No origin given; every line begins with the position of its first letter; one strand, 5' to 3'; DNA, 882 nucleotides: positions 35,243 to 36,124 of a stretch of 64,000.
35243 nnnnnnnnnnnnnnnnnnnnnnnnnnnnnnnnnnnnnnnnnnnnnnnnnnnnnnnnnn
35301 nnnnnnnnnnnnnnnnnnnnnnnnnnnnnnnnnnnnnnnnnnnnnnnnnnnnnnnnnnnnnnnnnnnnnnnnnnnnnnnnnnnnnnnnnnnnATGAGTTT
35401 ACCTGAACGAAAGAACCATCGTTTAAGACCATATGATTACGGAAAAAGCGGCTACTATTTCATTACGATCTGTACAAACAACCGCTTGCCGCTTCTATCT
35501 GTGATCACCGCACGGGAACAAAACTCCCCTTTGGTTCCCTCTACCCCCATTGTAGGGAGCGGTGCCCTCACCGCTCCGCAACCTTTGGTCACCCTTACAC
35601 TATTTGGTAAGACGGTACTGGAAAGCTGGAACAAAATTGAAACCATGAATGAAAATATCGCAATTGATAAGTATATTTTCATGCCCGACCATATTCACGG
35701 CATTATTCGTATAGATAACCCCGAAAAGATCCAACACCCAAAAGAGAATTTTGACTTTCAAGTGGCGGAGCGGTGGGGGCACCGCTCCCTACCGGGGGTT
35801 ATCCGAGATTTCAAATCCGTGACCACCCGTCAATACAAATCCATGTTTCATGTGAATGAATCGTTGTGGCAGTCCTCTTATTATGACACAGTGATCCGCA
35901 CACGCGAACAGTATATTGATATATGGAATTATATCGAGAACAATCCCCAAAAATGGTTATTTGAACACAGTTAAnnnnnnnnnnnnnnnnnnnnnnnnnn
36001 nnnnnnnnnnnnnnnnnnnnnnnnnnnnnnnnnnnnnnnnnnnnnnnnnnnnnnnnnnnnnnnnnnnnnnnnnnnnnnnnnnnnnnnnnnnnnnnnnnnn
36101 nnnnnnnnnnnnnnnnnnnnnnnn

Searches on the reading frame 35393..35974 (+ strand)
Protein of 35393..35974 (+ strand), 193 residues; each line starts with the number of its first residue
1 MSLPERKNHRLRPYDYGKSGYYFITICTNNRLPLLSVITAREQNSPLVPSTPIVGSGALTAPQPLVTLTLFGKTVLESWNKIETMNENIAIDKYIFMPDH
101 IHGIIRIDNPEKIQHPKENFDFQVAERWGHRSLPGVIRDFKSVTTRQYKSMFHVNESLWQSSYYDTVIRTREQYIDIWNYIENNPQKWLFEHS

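Call 60: search_protein_families(library=pfam, proteins=[window:35393-35974:+], max_evalue=0.001)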
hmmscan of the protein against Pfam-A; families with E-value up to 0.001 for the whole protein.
window:35393-35974:+ (193 aa): 1 family
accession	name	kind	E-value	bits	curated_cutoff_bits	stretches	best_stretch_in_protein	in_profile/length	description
PF01797.21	Y1_Tnp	-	9.6e-05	22.9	23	0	132-184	64-121/121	Transposase IS200 like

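Call 78: search_protein_families(library=ncbifam, proteins=[window:35393-35974:+], max_evalue=0.01)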
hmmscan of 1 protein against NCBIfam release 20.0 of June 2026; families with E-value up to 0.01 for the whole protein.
window:35393-35974:+ (193 aa): 2 families
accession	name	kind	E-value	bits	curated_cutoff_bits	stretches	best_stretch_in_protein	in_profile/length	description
NF047646.1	REP_Tyr_transpos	equivalog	3.3e-14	53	80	1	65-187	24-133/146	REP-associated tyrosine transposase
NF033573.1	transpos_IS200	equivalog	0.0057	16.9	55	0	87-183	45-126/126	IS200/IS605 family transposase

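Call 79: search_solved_structures(query=window:35393-35974:+, max_evalue=0.01)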
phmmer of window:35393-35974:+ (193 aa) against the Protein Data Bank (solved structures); distinct sequences matched with E-value up to 0.01: 0.
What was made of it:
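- Tried and rejected: PDB sequence search with the RAYT-like protein: no hit (call 79).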
